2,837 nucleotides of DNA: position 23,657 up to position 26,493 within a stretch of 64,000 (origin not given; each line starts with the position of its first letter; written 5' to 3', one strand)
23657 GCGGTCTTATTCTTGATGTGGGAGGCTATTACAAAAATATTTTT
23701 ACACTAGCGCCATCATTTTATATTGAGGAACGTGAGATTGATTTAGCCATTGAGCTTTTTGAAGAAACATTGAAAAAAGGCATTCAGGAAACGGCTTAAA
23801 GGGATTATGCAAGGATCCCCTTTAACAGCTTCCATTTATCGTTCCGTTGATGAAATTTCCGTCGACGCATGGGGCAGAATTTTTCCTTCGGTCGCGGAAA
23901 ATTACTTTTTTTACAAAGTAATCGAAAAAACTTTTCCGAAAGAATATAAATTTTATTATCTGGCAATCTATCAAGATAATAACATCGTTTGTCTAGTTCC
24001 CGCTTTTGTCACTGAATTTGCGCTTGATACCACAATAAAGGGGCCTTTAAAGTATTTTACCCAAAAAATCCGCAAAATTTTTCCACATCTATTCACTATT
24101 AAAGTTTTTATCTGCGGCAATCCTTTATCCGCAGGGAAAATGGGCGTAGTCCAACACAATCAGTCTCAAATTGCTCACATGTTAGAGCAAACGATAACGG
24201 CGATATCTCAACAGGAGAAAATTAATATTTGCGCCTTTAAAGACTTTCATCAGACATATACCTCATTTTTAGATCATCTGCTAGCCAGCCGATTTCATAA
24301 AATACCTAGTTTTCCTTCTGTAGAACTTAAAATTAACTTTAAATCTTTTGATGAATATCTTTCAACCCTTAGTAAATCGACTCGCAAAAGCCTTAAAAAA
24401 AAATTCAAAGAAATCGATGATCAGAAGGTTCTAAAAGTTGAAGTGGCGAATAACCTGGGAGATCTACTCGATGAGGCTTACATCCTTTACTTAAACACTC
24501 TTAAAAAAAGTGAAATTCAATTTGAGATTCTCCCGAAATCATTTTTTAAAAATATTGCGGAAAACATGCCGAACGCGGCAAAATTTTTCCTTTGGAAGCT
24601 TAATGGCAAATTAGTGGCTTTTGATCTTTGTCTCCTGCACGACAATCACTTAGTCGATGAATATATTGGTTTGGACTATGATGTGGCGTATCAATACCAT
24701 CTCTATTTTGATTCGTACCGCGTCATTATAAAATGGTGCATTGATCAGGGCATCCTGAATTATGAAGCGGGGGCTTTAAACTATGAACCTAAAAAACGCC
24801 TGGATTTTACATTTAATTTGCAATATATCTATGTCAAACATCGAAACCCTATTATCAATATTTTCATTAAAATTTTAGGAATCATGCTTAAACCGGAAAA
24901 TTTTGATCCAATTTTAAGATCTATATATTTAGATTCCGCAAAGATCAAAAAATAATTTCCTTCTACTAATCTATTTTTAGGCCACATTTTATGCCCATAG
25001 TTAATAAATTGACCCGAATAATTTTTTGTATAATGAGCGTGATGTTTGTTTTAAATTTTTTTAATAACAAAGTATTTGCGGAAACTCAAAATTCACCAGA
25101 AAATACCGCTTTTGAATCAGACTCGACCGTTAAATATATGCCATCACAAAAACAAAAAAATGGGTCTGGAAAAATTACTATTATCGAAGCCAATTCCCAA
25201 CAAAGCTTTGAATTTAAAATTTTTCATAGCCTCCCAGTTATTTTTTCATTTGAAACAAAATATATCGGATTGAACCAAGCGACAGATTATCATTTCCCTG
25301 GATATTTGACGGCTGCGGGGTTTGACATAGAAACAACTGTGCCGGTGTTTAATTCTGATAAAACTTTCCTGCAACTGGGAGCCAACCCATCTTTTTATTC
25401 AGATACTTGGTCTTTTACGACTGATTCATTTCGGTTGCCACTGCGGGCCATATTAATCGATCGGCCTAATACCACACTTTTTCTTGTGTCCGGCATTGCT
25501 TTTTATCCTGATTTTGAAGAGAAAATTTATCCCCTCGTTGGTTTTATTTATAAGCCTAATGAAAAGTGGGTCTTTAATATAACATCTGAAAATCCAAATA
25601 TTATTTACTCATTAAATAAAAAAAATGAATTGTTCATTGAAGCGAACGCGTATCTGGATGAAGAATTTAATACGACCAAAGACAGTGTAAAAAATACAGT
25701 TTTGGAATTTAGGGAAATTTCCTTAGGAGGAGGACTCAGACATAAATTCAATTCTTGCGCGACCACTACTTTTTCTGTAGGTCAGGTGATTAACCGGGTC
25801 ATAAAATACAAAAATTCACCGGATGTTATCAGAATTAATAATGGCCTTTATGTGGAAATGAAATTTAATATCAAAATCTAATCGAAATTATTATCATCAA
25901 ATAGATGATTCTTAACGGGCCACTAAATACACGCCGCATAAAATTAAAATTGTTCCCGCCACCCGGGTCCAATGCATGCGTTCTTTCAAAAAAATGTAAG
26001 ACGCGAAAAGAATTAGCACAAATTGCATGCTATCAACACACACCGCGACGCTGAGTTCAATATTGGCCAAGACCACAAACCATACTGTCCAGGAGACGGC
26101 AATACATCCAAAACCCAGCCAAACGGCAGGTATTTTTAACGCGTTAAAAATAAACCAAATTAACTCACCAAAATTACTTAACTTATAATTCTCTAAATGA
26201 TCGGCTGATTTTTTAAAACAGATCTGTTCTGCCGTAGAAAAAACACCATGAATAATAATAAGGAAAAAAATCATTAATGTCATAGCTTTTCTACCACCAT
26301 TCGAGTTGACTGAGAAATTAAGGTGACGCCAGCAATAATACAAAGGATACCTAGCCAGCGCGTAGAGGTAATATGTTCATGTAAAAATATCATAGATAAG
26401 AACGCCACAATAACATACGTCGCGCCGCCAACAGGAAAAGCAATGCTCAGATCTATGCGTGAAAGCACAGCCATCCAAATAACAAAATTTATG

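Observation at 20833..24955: Tightly overlapped four-gene operon (alpha/beta hydrolase, MtnX-like HAD phosphatase, class III aminotransferase, FemAB-like transferase) of unknown pathway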

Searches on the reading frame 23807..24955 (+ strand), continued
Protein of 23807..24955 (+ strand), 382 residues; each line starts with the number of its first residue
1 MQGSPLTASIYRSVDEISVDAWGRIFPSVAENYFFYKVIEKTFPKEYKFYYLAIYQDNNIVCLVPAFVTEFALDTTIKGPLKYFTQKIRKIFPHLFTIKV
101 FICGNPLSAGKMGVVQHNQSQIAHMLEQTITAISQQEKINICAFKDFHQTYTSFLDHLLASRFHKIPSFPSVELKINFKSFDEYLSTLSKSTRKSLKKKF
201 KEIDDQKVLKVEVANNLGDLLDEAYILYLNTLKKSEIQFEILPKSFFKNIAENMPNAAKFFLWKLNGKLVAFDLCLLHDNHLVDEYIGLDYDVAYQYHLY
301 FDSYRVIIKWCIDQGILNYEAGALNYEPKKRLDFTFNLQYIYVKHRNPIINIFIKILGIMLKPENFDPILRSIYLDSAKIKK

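Call 102: search_protein_families(library=ncbifam, proteins=[P0335, P0354, P0352], max_evalue=0.00001)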
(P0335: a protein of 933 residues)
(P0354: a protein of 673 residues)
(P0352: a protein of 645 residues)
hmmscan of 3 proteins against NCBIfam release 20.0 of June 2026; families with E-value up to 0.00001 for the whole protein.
P0335 (933 aa): 16 families
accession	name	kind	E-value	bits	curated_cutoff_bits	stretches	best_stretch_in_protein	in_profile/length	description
NF047600.1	SerpalmtaseCFB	equivalog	2.6e-127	424.8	640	1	149-538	10-392/395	serine palmitoyltransferase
TIGR01825.1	gly_Cac_T_rel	subfamily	3.9e-126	420.8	535.4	1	160-541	11-385/385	BioF/Kbl family PLP-dependent acyltransferase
NF005394.0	PRK06939.1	equivalog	9.1e-121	403.3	460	1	159-541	18-397/397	glycine C-acetyltransferase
TIGR00858.1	bioF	equivalog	1.5e-120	402.3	426.45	1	187-531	20-364/365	8-amino-7-oxononanoate synthase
NF047599.1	SerpalmtaseBetaP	equivalog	8.2e-110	367.2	500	1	186-538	41-393/394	serine palmitoyltransferase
TIGR01822.1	2am3keto_CoA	equivalog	5e-107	358.2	493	1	160-541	15-393/393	glycine C-acetyltransferase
TIGR01821.1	5aminolev_synth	equivalog_domain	2.9e-92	309.6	338.55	1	187-539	44-398/402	5-aminolevulinate synthase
NF047603.1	SerpalmtaseAlphaP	equivalog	3e-91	306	670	1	185-541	42-399/399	serine palmitoyltransferase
NF005526.0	PRK07179.1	equivalog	1.9e-70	237.5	428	1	188-537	54-398/407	alpha-hydroxyketone-type quorum-sensing autoinducer synthase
NF005697.0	PRK07505.1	subfamily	2.7e-52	177.8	342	1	186-535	46-399/405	hypothetical protein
NF004608.1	PRK05937.1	equivalog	3.1e-42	144.7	399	1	220-532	41-343/366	8-amino-7-oxononanoate synthase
TIGR02266.1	gmx_TIGR02266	paralog_domain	2e-10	40.7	68.7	1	25-119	13-95/96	TIGR02266 family protein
NF000586.1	PRK00011.1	subfamily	7.6e-09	34.8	335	1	256-497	86-333/404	serine hydroxymethyltransferase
NF004627.0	PRK05968.1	subfamily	4.7e-06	25.7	508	1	236-415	66-238/389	hypothetical protein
TIGR01325.1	O_suc_HS_sulf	equivalog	7.1e-06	24.9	510.05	0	232-413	53-228/380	O-succinylhomoserine sulfhydrylase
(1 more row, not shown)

P0354 (673 aa): 2 families
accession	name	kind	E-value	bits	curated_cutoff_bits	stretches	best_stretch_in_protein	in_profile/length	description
NF052610.1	macro_16_ester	equivalog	2e-06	27.4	420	0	92-260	92-264/281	alpha/beta fold macrolide esterase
TIGR03695.1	menH_SHCHC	equivalog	6.2e-06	25.8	208.55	0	28-140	5-118/252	2-succinyl-6-hydroxy-2,4-cyclohexadiene-1-carboxylate synthase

P0352 (645 aa): 0 families

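Call 103: list_cluster_members(proteins=[P0335, P0354, P0352, P0251, P0272])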
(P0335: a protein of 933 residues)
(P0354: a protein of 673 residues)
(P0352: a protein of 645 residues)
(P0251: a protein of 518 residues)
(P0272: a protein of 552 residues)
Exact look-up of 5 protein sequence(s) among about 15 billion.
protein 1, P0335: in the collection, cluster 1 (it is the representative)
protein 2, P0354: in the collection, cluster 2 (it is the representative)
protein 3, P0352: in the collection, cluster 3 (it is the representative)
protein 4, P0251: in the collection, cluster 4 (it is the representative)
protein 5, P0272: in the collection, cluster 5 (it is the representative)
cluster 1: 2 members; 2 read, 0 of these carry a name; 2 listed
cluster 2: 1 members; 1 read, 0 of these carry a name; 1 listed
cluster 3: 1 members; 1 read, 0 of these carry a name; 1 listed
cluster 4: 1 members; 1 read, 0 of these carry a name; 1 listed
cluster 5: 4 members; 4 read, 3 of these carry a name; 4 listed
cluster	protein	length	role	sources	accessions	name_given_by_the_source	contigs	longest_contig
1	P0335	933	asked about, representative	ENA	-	-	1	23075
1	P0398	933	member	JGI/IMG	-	-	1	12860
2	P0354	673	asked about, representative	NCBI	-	-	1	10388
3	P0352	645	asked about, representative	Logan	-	-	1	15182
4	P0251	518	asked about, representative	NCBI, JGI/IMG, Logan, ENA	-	-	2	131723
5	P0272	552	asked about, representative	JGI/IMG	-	hypothetical protein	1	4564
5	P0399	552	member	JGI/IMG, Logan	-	hypothetical protein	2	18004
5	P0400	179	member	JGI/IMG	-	K+-sensing histidine kinase KdpD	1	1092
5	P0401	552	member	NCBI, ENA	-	-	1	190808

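Call 104: find_encoding_contigs(protein=P0335, flank=10000, max_places=1)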
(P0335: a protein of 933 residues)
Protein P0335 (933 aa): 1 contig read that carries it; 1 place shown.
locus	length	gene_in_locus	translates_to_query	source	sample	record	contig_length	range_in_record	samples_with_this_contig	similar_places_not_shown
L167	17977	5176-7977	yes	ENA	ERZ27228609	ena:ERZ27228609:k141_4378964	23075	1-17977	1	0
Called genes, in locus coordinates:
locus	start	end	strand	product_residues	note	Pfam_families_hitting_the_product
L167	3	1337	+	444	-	?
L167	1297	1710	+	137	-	PF04945:YHS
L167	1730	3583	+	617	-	PF00425:Chorismate_bind, PF01063:Aminotran_4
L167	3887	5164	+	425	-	PF03349:Toluene_X, PF13505:OMP_b-brl (faint)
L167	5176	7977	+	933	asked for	PF07238:PilZ, PF00155:Aminotran_1_2, PF01053:Cys_Met_Meta_PP, PF01212:Beta_elim_lyase (weak), PF04339:FemAB_like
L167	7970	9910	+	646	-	PF02518:HATPase_c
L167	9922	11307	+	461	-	PF00890:FAD_binding_2, PF01266:DAO, PF01494:FAD_binding_3 (faint), PF01593:Amino_oxidase, PF01946:Thi4 (weak), PF03486:HI0933_like (faint), PF12831:FAD_oxidored, PF13450:NAD_binding_8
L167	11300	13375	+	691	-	PF00072:Response_reg, PF00512:HisKA, PF02518:HATPase_c, PF00072:Response_reg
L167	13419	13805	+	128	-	PF00072:Response_reg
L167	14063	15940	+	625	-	PF02743:dCache_1, PF00672:HAMP, PF00512:HisKA, PF02518:HATPase_c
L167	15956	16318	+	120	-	PF00072:Response_reg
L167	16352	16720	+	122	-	PF00072:Response_reg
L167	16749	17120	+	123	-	PF00072:Response_reg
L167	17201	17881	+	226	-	-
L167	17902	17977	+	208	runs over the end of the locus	PF01618:MotA_ExbB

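Call 105: find_encoding_contigs(protein=P0354, flank=10000, max_places=1)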
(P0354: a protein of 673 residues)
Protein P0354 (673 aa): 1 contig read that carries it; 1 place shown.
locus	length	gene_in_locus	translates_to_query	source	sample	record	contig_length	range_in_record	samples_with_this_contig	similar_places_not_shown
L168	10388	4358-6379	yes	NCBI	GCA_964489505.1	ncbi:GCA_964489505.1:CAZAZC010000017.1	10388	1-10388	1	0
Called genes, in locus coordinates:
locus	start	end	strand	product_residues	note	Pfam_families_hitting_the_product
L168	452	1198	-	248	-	-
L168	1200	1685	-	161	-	PF04542:Sigma70_r2, PF08281:Sigma70_r4_2, PF04545:Sigma70_r4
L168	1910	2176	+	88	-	-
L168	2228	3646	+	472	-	PF00202:Aminotran_3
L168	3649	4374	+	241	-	PF06888:Put_Phosphatase (faint)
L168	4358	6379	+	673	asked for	PF12146:Hydrolase_4, PF00561:Abhydrolase_1 (weak), PF12697:Abhydrolase_6 (weak), PF04339:FemAB_like (weak)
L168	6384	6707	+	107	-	PF00892:EamA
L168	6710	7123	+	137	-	PF00892:EamA (faint)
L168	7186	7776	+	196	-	PF04011:LemA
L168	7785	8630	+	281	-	PF04536:TPM_phosphatase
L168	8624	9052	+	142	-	PF04536:TPM_phosphatase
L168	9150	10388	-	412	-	?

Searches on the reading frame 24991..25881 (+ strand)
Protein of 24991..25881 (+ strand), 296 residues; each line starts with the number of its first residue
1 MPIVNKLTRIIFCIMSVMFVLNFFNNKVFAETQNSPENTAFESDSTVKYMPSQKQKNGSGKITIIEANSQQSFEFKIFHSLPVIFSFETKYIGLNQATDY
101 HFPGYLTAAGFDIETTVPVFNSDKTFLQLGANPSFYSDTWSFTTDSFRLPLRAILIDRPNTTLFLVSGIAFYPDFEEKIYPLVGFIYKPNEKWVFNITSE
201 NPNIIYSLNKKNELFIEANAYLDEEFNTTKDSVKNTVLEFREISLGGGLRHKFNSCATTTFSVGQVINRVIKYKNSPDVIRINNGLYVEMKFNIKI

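Call 4: search_protein_families(library=pfam, proteins=[window:24991-25881:+])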
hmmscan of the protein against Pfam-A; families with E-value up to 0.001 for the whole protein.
window:24991-25881:+ (296 aa): 0 families

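Call 5: search_protein_families(library=ncbifam, proteins=[window:24991-25881:+])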
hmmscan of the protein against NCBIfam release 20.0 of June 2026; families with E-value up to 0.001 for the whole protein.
window:24991-25881:+ (296 aa): 0 families

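Call 65: find_homologous_proteins(query=window:24991-25881:+)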
Query window:24991-25881:+ (296 aa): 10 proteins with E <= 0.001 among 556 candidates.
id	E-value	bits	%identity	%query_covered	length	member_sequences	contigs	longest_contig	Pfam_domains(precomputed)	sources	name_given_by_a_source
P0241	1.3e-160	551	100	83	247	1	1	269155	-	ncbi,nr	ncbi:MAG: hypothetical protein HQL26_01025 [Candidatus Omnitrophica bacterium]|nr:hypothetical prote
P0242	8.0e-124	431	64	98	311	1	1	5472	PF19783.6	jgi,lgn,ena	-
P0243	2.2e-123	429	65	98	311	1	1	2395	PF19783.6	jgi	jgi:hypothetical protein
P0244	3.3e-117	409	62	100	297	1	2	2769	PF19783.6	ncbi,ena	-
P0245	4.9e-115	402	64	93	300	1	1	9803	PF19783.6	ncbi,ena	-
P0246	1.8e-111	390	61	92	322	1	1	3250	PF19783.6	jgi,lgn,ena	-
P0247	2.7e-109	383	59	97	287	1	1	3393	PF19783.6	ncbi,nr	ncbi:MAG: hypothetical protein HQL22_12675, partial [Candidatus Omnitrophica bacterium]|nr:hypotheti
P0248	1.4e-107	377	57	99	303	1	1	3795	PF19783.6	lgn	-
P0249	8.2e-94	332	53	97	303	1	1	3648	PF19783.6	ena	-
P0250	1.9e-93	331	51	98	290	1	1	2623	PF19783.6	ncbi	-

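Call 67: find_encoding_contigs(protein=P0245, flank=8000, max_places=1)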
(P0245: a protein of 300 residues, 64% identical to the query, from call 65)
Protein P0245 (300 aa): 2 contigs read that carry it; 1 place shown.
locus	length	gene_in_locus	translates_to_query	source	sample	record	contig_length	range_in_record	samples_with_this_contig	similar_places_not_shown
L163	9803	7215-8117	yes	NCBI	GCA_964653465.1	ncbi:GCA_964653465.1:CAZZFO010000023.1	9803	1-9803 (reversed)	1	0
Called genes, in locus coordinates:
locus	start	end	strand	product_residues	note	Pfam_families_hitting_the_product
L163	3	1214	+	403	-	?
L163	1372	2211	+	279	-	PF12146:Hydrolase_4, PF00561:Abhydrolase_1, PF12697:Abhydrolase_6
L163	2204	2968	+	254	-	PF06888:Put_Phosphatase, PF12710:HAD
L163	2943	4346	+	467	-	PF00202:Aminotran_3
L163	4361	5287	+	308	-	PF00491:Arginase (weak)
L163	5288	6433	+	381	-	PF04339:FemAB_like, PF13480:Acetyltransf_6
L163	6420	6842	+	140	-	PF00892:EamA, PF10639:TMEM234 (weak)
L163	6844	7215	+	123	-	PF00892:EamA, PF10639:TMEM234 (weak)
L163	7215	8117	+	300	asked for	PF19783:DUF6268 (weak)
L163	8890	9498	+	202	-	PF03988:DUF347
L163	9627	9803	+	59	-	?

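Call 68: find_encoding_contigs(protein=P0242, flank=8000, max_places=1)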
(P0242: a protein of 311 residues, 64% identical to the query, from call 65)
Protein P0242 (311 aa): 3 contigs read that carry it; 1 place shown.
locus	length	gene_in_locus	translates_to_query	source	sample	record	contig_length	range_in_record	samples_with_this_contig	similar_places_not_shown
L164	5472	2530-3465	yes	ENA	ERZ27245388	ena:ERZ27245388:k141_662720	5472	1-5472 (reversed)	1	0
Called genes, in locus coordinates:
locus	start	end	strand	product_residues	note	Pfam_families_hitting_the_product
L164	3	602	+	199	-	?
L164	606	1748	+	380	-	PF04339:FemAB_like, PF13480:Acetyltransf_6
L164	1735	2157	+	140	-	PF10639:TMEM234 (weak), PF00892:EamA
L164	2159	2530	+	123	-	PF00892:EamA, PF10639:TMEM234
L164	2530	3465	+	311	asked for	PF19783:DUF6268 (weak)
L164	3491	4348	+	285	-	PF03988:DUF347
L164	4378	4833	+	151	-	-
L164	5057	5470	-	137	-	?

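Call 73: predict_structure(alignment_id=A5)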
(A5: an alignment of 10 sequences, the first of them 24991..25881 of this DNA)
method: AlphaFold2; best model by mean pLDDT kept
length: 296 residues; sequences in the alignment: 10
mean_pLDDT: 52.8   pTM: 0.48
mean pLDDT of the five models: 52.8, 38.5, 36.7, 31.7, 31.4
residues with pLDDT >= 90: 0; 70-90: 45; 50-70: 120; < 50: 131
segments of 3 or more residues with pLDDT < 50: 1-4, 20-37, 97-100, 109-111, 118-159, 161-202, 222-236
pLDDT, mean of each block of 10 residues (from residue 1): 49 55 38 41 70 64 66 58 59 55 52 49 37 32 32 40 41 36 35 29 59 66 49 50 71 79 74 61 74 72
secondary structure, 60 per line:
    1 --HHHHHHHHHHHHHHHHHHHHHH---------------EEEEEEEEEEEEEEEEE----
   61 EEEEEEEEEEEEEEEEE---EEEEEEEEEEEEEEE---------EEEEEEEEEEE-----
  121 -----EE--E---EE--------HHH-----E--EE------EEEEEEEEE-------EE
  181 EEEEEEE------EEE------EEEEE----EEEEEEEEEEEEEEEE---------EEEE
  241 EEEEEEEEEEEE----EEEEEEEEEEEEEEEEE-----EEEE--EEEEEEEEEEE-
elements in order: H3-24 E40-56 E61-77 E81-95 E105-115 E163-171 E179-187 E194-196 E203-207 E212-227 E237-252 E257-273 E279-282 E285-295

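Call 75: search_protein_families(library=padloc, proteins=[window:24991-25881:+], max_evalue=0.001)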
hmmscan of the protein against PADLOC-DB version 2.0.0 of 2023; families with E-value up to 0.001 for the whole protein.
window:24991-25881:+ (296 aa): 0 families

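Call 76: fold_search(model_id=the predicted structure, library=pdb)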
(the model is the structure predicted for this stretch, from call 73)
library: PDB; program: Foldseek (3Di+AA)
matches with E <= 10: 796; with E <= 0.001: 23
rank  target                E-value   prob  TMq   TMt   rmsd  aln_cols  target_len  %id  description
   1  4mee                  2.9e-05  1.00  0.30  0.30  15.3       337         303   12  Crystal structure of the transport unit of the autotransporter AIDA-I from Escherichia coli (released 2014-06-04)
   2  2vdf                  4.7e-05  1.00  0.31  0.38  12.1       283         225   11  Structure of the OpcA adhesion from Neisseria meningitidis determined by crystallization from the cubic mesophase (released 2007-10-23)
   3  3brz                  5.9e-05  0.99  0.21  0.17  20.1       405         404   10  Crystal structure of the Pseudomonas putida toluene transporter TodX (released 2008-06-10)
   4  2iwv_A                6.8e-05  1.00  0.29  0.31  13.1       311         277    8  Structure of the monomeric outer membrane porin OmpG in the open and closed conformation (released 2006-08-14)
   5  1k24                  6.8e-05  1.00  0.27  0.30  14.7       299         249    9  Crystal Structure of the OpcA Outer Membrane Adhesin/Invasin from Neisseria meningitidis (released 2002-03-27)
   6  2r8a_A                9.1e-05  1.00  0.34  0.30  13.9       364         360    8  Crystal structure of the long-chain fatty acid transporter FadL mutant delta N8 (released 2008-09-23)
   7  2r89_A                1.8e-04  1.00  0.34  0.29  13.3       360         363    8  Crystal structure of the long-chain fatty acid transporter FadL mutant delta N3 (released 2008-09-23)
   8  5o65_B                2.0e-04  0.99  0.25  0.25  15.2       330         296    9  Crystal Structure of the Pseudomonas functional amyloid secretion protein FapF (released 2017-08-23)
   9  4rl8_A                2.1e-04  1.00  0.37  0.40  11.1       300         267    9  Crystal structure of the COG4313 outer membrane channel from Pseudomonas putida F1 (released 2015-07-29)
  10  4rl8_C                3.1e-04  1.00  0.31  0.33  16.3       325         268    7  Crystal structure of the COG4313 outer membrane channel from Pseudomonas putida F1 (released 2015-07-29)
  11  3bs0_A                3.1e-04  0.98  0.25  0.20  20.2       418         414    8  Crystal structure of the P. putida toluene transporter TodX (released 2008-06-10)
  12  3slo                  3.4e-04  0.99  0.25  0.25  18.5       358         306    9  Pre-cleavage Structure of the Autotransporter EspP - N1023D mutant (released 2011-11-16)
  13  2r4o_A                3.8e-04  0.98  0.24  0.19  19.4       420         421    7  Crystal structure of the long-chain fatty acid transporter FadL mutant delta NPA (released 2008-09-16)
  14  3aeh_A                3.9e-04  1.00  0.30  0.32  18.8       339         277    7  Integral membrane domain of autotransporter Hbp (released 2010-07-07)
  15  9a32_MODEL_1_A        3.9e-04  1.00  0.35  0.29  18.3       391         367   11  Model of E. coli OmpC by in-cell photo-crosslinking MS and deep learning (released 2023-02-24)
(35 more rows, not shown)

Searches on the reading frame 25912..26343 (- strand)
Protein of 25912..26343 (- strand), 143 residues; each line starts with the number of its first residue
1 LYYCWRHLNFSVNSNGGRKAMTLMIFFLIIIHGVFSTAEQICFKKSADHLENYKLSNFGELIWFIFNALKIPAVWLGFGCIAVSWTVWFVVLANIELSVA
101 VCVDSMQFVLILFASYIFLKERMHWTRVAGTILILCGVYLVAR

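Call 4: search_protein_families(library=pfam, proteins=[window:25912-26343:-])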
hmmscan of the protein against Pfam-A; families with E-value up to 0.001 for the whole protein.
window:25912-26343:- (143 aa): 2 families
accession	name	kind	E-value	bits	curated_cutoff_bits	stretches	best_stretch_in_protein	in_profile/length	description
PF00892.27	EamA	-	1.9e-08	35.1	28.2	1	63-142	62-134/135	EamA-like transporter family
PF10639.15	TMEM234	-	1e-06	29.2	30.1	1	86-141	56-112/113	Putative transmembrane family 234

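Call 5: search_protein_families(library=ncbifam, proteins=[window:25912-26343:-])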
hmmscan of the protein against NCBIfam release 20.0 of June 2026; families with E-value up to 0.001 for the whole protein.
window:25912-26343:- (143 aa): 3 families
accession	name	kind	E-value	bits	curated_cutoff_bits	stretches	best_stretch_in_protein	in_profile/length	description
NF002816.2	PRK02971.1-2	equivalog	3.2e-09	37.3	99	1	35-142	9-117/120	4-amino-4-deoxy-L-arabinose-phosphoundecaprenol flippase subunit ArnF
NF011625.2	PRK15051.1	equivalog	7.7e-06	26.1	92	1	24-140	1-106/111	4-amino-4-deoxy-L-arabinose-phosphoundecaprenol flippase subunit ArnE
TIGR03340.1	phn_DUF6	hypoth_equivalog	0.00014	21.6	288.15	1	75-140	215-280/281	phosphonate utilization associated putative membrane protein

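Call 75: search_protein_families(library=padloc, proteins=[window:25912-26343:-], max_evalue=0.001)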
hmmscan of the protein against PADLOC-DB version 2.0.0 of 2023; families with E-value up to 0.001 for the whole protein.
window:25912-26343:- (143 aa): 0 families
